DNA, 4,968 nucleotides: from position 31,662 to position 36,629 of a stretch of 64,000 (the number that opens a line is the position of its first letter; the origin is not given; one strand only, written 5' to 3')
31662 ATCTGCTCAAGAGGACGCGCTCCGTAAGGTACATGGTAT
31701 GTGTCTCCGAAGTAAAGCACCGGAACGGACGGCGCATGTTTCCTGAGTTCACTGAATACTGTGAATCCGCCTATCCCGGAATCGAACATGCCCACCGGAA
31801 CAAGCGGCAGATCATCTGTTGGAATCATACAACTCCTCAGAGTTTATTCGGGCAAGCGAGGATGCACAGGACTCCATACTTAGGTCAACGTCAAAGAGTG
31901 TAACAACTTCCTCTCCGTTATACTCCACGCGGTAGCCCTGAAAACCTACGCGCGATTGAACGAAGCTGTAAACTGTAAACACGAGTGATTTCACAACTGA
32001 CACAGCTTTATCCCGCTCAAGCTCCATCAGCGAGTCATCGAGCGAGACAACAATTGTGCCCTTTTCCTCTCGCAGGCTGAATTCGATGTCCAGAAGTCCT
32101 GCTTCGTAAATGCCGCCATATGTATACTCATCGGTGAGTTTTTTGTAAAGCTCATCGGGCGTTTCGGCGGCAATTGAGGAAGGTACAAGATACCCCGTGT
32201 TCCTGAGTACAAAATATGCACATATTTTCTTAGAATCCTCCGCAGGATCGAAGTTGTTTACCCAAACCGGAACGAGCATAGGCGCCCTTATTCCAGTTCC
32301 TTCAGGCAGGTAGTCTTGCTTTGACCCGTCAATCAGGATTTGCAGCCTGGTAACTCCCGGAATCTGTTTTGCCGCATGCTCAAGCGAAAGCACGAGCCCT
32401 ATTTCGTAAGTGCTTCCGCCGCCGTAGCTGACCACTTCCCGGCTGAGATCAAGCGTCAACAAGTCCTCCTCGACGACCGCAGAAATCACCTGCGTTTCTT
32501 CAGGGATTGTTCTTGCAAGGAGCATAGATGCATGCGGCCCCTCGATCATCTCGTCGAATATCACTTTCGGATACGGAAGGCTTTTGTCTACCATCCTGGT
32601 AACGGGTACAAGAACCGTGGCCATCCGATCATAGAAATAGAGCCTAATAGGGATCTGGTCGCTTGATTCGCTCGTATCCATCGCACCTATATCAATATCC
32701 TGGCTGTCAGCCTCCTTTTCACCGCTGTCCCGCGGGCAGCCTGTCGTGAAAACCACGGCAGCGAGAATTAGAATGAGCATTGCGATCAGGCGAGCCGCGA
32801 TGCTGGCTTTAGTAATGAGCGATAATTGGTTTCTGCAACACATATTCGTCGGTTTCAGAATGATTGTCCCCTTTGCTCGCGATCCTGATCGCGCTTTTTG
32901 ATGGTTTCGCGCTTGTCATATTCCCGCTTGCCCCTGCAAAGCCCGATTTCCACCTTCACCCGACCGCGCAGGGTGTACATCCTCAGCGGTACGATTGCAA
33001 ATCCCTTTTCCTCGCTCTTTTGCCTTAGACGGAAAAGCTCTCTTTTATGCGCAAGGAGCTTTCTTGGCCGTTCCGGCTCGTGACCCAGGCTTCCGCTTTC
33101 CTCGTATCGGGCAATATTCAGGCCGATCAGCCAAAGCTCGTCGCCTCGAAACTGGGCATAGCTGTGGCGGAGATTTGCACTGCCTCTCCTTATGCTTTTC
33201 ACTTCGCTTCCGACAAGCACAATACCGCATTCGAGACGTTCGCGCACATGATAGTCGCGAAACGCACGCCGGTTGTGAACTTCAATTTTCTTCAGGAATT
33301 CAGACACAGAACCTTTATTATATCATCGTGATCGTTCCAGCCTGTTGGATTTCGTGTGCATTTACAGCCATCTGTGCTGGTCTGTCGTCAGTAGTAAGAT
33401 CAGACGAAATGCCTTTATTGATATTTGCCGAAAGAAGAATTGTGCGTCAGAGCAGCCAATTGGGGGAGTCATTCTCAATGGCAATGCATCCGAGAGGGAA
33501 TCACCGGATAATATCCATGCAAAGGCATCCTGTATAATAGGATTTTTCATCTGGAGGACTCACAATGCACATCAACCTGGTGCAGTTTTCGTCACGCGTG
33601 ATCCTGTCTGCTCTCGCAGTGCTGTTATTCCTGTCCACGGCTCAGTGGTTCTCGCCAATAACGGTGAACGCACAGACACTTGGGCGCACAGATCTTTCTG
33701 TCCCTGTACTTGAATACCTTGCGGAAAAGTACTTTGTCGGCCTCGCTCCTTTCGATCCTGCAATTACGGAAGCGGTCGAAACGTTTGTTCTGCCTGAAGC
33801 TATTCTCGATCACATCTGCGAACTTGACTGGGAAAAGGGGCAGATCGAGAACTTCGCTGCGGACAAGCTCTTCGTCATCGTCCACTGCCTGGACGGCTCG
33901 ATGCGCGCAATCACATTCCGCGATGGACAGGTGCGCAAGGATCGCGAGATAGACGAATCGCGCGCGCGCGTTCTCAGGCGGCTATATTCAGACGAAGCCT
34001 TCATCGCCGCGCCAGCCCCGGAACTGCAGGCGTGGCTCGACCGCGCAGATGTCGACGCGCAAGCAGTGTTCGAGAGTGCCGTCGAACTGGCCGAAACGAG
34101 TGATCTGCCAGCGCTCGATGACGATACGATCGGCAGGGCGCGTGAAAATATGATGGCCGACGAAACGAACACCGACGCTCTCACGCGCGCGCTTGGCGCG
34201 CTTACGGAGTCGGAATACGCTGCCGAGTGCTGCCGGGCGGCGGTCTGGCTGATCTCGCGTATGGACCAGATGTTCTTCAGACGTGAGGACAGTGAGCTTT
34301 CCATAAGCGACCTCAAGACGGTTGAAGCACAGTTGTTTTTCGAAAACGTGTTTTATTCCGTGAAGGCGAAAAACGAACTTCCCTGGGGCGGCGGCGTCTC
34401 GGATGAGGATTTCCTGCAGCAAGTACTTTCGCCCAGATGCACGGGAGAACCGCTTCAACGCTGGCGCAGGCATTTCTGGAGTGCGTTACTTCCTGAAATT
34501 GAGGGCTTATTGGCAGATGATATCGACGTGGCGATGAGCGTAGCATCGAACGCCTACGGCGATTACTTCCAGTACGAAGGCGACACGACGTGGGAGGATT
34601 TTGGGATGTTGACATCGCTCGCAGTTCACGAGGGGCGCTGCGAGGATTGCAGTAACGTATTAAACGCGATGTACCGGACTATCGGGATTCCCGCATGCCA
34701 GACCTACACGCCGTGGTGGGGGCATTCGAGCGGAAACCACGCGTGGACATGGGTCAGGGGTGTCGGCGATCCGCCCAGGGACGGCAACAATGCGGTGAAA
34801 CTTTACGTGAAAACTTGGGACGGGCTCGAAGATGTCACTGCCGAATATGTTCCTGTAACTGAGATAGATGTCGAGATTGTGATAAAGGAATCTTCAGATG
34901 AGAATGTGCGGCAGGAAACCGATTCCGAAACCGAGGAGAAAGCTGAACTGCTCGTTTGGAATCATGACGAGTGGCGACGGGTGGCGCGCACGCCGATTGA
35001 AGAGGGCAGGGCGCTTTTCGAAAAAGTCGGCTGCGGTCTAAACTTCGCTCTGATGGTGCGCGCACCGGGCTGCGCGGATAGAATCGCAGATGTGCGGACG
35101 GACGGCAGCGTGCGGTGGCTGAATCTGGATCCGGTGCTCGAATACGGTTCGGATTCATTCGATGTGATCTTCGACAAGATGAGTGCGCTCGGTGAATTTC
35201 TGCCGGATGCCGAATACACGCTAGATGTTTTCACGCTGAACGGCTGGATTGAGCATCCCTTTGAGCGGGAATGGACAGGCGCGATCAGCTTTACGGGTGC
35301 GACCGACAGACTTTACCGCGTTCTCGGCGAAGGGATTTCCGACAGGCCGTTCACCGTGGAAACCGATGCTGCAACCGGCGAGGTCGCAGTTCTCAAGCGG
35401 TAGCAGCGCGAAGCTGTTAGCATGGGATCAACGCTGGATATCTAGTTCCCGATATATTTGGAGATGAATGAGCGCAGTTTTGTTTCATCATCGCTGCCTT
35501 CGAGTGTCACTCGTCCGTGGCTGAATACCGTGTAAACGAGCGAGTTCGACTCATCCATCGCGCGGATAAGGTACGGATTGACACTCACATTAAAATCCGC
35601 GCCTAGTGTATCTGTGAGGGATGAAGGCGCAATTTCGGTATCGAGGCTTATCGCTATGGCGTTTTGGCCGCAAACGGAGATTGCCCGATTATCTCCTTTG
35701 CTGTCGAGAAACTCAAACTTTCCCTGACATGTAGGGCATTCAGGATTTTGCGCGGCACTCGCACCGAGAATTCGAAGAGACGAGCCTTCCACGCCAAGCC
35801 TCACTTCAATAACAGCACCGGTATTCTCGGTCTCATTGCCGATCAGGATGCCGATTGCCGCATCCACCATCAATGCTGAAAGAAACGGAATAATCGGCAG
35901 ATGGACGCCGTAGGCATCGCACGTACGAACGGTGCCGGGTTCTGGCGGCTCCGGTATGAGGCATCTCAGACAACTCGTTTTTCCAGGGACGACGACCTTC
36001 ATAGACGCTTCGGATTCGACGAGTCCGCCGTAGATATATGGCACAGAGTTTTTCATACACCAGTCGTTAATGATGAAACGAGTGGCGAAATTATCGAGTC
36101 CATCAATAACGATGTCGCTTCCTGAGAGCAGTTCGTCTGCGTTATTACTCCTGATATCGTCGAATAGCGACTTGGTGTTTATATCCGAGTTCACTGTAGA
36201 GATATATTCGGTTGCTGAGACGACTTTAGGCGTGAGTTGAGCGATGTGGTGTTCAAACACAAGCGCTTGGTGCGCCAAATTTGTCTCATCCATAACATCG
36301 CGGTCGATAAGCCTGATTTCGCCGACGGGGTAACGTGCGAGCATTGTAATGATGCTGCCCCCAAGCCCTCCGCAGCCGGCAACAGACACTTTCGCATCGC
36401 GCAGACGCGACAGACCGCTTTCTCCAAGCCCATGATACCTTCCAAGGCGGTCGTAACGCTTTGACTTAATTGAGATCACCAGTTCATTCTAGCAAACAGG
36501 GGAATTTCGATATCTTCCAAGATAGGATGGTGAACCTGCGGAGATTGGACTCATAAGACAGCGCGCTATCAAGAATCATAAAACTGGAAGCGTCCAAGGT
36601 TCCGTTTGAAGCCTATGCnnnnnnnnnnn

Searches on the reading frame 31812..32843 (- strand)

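Call 17: search_protein_families(library=pfam, proteins=[window:31812-32843:-], max_evalue=0.001)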
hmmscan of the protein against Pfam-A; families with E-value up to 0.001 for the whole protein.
window:31812-32843:- (343 aa): 1 family
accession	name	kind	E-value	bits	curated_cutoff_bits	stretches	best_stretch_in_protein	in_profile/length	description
PF10646.14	Germane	-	2.9e-16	60.6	23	1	68-176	2-116/117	Sporulation and spore germination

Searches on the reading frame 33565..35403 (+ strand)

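Call 17: search_protein_families(library=pfam, proteins=[window:33565-35403:+], max_evalue=0.001)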
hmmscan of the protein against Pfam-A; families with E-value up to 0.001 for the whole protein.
window:33565-35403:+ (612 aa): 1 family
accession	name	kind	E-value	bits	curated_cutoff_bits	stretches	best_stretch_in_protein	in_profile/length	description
PF01841.26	Transglut_core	-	3e-06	27.9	23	1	333-397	27-96/108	Transglutaminase-like superfamily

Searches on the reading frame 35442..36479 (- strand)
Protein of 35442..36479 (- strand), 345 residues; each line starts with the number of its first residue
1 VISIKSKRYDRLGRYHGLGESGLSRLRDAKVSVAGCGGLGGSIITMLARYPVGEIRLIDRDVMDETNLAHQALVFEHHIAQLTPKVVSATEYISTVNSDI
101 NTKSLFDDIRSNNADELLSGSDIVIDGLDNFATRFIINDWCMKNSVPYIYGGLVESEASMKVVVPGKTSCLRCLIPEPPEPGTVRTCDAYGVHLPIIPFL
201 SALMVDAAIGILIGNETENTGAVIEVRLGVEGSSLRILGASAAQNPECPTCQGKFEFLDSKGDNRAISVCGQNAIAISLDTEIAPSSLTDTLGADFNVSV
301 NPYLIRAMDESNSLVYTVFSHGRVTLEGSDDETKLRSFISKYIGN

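Call 18: search_protein_families(library=pfam, proteins=[window:35442-36479:-], max_evalue=0.001)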
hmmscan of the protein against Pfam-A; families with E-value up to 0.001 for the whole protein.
window:35442-36479:- (345 aa): 2 families
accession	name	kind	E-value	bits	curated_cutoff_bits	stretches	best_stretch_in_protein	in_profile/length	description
PF00899.27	ThiF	-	9.6e-53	179.2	28.1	1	11-248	3-236/238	ThiF family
PF03435.24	Sacchrp_dh_NADP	-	0.00054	20.7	25.1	0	33-149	3-96/129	Saccharopine dehydrogenase NADP binding domain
